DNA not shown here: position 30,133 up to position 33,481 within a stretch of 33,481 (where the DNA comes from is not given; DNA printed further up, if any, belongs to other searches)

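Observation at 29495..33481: Yip1 membrane protein translationally coupled to a >1066-aa DUF5696-like protein with a TM / charged loop / TM hairpin; the latter is missing from the ORF track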

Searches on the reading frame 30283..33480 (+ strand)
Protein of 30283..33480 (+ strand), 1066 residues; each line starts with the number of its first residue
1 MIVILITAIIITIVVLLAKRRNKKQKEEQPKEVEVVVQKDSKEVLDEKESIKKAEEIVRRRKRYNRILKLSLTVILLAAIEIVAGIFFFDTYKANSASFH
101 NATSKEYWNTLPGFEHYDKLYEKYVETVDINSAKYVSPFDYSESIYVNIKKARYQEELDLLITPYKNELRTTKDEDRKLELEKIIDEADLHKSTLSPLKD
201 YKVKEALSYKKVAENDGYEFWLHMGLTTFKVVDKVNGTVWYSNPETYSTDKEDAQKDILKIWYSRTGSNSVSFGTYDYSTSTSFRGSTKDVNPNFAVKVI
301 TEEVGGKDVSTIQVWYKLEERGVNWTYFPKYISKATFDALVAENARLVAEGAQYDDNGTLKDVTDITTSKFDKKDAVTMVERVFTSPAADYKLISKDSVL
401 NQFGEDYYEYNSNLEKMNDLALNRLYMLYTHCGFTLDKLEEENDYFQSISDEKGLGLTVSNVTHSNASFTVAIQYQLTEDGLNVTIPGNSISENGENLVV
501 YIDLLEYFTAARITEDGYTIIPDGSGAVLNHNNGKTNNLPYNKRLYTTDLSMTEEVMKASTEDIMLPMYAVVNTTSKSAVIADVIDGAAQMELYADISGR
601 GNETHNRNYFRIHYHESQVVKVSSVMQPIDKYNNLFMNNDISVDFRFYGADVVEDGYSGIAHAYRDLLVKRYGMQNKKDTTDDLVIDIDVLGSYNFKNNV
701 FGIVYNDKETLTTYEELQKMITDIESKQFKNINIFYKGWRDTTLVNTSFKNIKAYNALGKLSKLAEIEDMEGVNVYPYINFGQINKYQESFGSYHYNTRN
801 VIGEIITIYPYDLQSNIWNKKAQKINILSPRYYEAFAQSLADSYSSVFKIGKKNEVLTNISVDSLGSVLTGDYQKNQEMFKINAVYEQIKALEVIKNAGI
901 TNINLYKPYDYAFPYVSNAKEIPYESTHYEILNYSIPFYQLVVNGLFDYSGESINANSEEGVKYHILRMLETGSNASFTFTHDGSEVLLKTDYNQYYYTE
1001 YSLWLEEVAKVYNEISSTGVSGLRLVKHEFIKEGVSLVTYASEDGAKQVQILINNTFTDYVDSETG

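Call 5: search_protein_families(library=pfam, proteins=[window:30283-33480:+], max_evalue=0.01)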
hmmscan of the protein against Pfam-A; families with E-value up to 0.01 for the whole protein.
window:30283-33480:+ (1066 aa): 1 family
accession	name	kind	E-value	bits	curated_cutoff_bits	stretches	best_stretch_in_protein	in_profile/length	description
PF18952.6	DUF5696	-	1.8e-119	400.5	25.6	1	464-1060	17-600/612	Family of unknown function (DUF5696)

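Call 6: search_protein_families(library=ncbifam, proteins=[window:30283-33480:+], max_evalue=0.01)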
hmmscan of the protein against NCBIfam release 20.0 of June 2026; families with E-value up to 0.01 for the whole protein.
window:30283-33480:+ (1066 aa): 0 families

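Call 11: find_homologous_proteins(query=window:30283-33480:+, max_evalue=1e-10)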
Query window:30283-33480:+ (1066 aa): 32 proteins with E <= 1e-10 among 8000 candidates.
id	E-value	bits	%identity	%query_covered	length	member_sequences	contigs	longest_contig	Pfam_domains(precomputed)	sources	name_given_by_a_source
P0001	0.0e+0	2165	91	99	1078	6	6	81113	PF18952.7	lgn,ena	-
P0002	0.0e+0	1552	66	99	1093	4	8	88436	PF18952.7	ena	-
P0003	0.0e+0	1533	66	100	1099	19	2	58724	PF18952.7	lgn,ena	-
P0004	0.0e+0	1468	64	98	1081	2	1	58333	PF18952.7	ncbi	-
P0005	0.0e+0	1460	64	96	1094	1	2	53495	PF18952.7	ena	-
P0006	0.0e+0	1450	64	98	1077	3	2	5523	PF18952.7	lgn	-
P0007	0.0e+0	1445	63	96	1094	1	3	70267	PF18952.7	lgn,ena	-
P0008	0.0e+0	1426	63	96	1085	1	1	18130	PF18952.7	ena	-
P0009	0.0e+0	1417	64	96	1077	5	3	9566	PF18952.7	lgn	-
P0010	0.0e+0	1377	61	98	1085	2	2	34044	PF18952.7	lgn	-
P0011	0.0e+0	1256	63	86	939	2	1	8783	PF18952.7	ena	-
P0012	0.0e+0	1230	55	96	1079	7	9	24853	PF18952.7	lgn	-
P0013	2.6e-237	808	46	83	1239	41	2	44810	PF18952.7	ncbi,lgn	-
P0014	1.1e-234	800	45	83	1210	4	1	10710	PF18952.7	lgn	-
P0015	2.3e-219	749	40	87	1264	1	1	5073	PF18952.7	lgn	-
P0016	1.0e-215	737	41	83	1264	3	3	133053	PF18952.7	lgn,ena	-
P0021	7.2e-199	681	43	79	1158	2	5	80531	PF18952.7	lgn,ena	-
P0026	8.5e-62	227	27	77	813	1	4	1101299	PF18952.7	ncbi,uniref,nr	ncbi:hypothetical protein HXX24_01030 [Acholeplasma laidlawii]|uniref:Uncharacterized protein n=1 Ta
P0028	1.3e-32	131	24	54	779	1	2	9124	PF18952.7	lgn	-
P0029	7.9e-30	122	25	58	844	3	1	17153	PF18952.7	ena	-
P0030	4.7e-25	106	23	62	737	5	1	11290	PF18952.7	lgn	-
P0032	3.2e-12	63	22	55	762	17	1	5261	PF18952.7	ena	-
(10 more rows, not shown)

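Call 12: find_encoding_contigs(protein=P0001, flank=10000, max_places=3)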
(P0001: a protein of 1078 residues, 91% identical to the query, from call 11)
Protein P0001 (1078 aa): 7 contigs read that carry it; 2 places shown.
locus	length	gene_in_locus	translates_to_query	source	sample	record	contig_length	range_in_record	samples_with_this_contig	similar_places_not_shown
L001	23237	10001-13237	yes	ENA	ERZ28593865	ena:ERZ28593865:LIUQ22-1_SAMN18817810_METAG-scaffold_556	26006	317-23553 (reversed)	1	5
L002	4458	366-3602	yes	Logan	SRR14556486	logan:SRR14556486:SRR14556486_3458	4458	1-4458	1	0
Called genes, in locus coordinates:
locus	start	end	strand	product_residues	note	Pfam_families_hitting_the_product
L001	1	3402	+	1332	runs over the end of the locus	PF13416:SBP_bac_8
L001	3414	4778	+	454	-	PF00528:BPD_transp_1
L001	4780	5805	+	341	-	PF00528:BPD_transp_1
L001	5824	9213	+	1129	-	PF25384:Alsin_RLD (weak), PF00415:RCC1 (weak), PF01436:NHL (faint), PF13540:RCC1_2, PF25390:WD40_RLD, PF13540:RCC1_2 (weak), PF00415:RCC1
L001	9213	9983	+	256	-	PF04893:Yip1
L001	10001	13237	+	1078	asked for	PF18952:DUF5696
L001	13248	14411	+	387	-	PF00528:BPD_transp_1 (weak)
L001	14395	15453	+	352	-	PF00528:BPD_transp_1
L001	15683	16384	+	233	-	PF04854:DUF624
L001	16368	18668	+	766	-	PF09992:NAGPA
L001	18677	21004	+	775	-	PF09992:NAGPA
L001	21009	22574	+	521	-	PF00933:Glyco_hydro_3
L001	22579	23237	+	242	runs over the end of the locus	PF01182:Glucosamine_iso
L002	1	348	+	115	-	?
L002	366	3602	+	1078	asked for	PF18952:DUF5696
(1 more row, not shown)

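Call 13: find_encoding_contigs(protein=P0004, flank=10000, max_places=2)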
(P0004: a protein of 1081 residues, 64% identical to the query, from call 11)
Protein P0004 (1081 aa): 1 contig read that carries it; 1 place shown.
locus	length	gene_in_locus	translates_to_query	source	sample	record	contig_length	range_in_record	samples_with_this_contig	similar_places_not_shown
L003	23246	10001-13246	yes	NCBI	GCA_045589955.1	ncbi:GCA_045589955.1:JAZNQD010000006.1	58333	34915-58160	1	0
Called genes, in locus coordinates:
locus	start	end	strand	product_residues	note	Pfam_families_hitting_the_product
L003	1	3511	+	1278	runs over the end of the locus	PF01547:SBP_bac_1 (faint), PF13416:SBP_bac_8 (weak)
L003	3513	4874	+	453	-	PF00528:BPD_transp_1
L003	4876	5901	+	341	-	PF00528:BPD_transp_1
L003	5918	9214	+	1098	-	PF13540:RCC1_2, PF25390:WD40_RLD, PF00415:RCC1 (weak), PF01436:NHL (faint), PF25390:WD40_RLD, PF25384:Alsin_RLD (weak), PF00415:RCC1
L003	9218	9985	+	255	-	PF04893:Yip1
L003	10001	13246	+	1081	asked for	PF18952:DUF5696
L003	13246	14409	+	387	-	PF00528:BPD_transp_1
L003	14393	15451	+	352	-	PF00528:BPD_transp_1 (weak)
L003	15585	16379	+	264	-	-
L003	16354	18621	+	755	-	PF09992:NAGPA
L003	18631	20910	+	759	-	PF09992:NAGPA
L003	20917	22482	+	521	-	PF00933:Glyco_hydro_3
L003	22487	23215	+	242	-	PF01182:Glucosamine_iso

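Call 14: find_encoding_contigs(protein=P0016, flank=10000, max_places=2)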
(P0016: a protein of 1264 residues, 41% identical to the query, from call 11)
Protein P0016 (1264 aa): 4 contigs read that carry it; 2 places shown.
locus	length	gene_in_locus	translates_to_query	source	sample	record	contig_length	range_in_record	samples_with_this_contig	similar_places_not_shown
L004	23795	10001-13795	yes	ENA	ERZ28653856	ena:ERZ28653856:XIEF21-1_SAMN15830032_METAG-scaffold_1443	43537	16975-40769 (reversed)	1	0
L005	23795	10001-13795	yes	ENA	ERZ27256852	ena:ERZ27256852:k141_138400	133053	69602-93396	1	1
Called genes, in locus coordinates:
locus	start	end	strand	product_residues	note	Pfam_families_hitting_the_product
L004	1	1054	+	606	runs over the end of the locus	PF02838:Glyco_hydro_20b, PF00728:Glyco_hydro_20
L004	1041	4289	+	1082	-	-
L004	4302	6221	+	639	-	PF00528:BPD_transp_1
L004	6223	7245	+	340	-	PF00528:BPD_transp_1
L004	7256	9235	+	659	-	PF01436:NHL (faint)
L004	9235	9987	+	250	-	PF04893:Yip1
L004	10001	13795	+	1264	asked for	PF18952:DUF5696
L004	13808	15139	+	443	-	PF00528:BPD_transp_1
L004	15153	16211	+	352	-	PF00528:BPD_transp_1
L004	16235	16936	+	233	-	PF04854:DUF624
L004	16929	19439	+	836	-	PF09992:NAGPA, PF09479:Flg_new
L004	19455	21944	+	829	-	PF09992:NAGPA, PF09479:Flg_new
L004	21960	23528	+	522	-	PF00933:Glyco_hydro_3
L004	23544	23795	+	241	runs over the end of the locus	PF01182:Glucosamine_iso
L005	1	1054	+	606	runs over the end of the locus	PF02838:Glyco_hydro_20b, PF00728:Glyco_hydro_20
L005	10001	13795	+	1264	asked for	PF18952:DUF5696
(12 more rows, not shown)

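Call 17: find_homologous_proteins(query=A1, max_evalue=0.00001)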
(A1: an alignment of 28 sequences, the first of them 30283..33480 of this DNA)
Query A1 (28 sequences) (1066 aa, profile of the alignment): 25 proteins with E <= 0.00001 among 8000 candidates.
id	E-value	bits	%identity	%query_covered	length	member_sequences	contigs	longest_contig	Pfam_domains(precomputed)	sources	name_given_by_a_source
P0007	0.0e+0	1422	63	96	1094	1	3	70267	PF18952.7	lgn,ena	-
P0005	0.0e+0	1421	64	96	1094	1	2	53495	PF18952.7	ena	-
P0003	0.0e+0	1417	66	100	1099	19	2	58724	PF18952.7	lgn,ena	-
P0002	0.0e+0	1407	66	99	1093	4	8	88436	PF18952.7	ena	-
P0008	0.0e+0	1404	63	96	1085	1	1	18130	PF18952.7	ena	-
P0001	0.0e+0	1401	91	99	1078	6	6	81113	PF18952.7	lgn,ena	-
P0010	0.0e+0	1372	61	98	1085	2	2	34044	PF18952.7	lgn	-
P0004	0.0e+0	1368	64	98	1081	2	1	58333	PF18952.7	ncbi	-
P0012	0.0e+0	1350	55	96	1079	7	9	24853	PF18952.7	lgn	-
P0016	0.0e+0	1335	41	83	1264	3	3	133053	PF18952.7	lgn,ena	-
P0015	0.0e+0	1334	40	87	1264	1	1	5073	PF18952.7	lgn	-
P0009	0.0e+0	1329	64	96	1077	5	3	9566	PF18952.7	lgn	-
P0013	0.0e+0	1323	46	83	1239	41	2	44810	PF18952.7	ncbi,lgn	-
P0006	0.0e+0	1301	64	98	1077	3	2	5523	PF18952.7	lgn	-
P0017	0.0e+0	1300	41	82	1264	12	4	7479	PF18952.7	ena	-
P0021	0.0e+0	1274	43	79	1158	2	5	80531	PF18952.7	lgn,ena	-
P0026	1.9e-223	763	27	77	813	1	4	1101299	PF18952.7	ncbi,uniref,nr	ncbi:hypothetical protein HXX24_01030 [Acholeplasma laidlawii]|uniref:Uncharacterized protein n=1 Ta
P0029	1.6e-211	723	25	58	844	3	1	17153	PF18952.7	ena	-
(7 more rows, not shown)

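Call 19: search_solved_structures(query=A1, max_evalue=1, show_alignments=2)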
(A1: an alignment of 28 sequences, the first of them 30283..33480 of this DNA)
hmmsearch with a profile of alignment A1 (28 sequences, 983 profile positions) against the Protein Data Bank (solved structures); distinct sequences matched with E-value up to 1: 4.
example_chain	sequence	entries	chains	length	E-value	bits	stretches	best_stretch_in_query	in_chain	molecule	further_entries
5opq_A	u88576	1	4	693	6.1e-05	24.5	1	152-205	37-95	3,6-anhydro-D-galactosidase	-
8rzk_A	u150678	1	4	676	8.2e-05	24.1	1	152-205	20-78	Conserved hypothetical periplasmic protein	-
8rzg_A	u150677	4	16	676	8.2e-05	24.1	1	152-205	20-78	Conserved hypothetical periplasmic protein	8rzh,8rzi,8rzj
2n3z_A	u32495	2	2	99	0.38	11.9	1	623-688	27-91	OR446 | De novo designed protein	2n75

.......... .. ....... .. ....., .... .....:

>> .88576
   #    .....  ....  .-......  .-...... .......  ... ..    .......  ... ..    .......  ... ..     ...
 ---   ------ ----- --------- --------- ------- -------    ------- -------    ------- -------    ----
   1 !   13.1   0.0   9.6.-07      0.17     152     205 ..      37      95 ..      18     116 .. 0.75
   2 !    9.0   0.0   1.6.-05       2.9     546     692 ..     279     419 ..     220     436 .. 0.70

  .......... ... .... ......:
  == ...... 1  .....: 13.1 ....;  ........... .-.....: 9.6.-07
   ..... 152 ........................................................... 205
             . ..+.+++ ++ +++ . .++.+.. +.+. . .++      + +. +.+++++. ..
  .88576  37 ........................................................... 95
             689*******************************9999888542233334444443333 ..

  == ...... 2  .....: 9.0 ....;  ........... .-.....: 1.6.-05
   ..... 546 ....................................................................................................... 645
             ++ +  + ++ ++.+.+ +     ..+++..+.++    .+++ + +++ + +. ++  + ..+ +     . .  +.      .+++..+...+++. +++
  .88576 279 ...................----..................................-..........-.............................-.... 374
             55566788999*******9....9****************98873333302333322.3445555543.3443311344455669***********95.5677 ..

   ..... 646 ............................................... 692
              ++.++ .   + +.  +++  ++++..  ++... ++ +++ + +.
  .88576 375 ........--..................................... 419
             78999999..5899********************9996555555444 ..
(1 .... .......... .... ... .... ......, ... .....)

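Call 20: find_encoding_contigs(protein=P0026, flank=10000, max_places=1)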
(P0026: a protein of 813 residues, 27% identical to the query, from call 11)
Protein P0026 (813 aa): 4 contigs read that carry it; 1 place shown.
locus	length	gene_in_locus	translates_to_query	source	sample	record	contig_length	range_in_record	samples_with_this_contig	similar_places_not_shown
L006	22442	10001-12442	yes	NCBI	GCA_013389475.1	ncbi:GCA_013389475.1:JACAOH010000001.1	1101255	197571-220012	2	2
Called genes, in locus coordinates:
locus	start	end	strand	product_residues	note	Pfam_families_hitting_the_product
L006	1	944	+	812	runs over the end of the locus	-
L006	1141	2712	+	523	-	PF16403:Bact_surface_Ig-like, PF07523:Big_3 (weak), PF01547:SBP_bac_1 (weak)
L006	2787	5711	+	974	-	PF01547:SBP_bac_1, PF13416:SBP_bac_8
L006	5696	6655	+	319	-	PF00528:BPD_transp_1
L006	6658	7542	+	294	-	PF00528:BPD_transp_1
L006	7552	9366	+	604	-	-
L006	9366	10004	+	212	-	PF04893:Yip1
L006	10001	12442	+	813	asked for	PF18952:DUF5696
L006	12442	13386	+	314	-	PF00528:BPD_transp_1 (faint)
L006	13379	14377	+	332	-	PF00528:BPD_transp_1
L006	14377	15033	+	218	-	PF04854:DUF624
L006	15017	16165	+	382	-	PF07075:NamZ_N, PF20732:NamZ_C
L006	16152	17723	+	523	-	PF00933:Glyco_hydro_3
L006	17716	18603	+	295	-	PF01869:BcrAD_BadFG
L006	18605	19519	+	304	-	PF13580:SIS_2 (weak), PF22198:GKRP_SIS_2, PF22645:GKRP_SIS_N, PF01380:SIS (faint), PF20741:GKRP-like_C (weak)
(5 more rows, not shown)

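Call 21: find_encoding_contigs(protein=P0029, flank=10000, max_places=1)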
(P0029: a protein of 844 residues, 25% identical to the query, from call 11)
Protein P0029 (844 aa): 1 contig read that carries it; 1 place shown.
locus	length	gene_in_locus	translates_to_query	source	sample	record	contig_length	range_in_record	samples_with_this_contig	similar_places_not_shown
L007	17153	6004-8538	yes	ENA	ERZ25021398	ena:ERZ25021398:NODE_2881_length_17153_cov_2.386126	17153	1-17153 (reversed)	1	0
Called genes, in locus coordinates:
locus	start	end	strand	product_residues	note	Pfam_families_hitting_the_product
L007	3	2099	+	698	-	?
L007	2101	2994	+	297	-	PF00528:BPD_transp_1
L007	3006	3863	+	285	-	PF00528:BPD_transp_1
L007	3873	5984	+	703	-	PF01436:NHL (faint), PF04893:Yip1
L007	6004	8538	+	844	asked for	PF18952:DUF5696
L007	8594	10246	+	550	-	PF13320:GH123_cat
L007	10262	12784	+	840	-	PF17167:Glyco_hydro_94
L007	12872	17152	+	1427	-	?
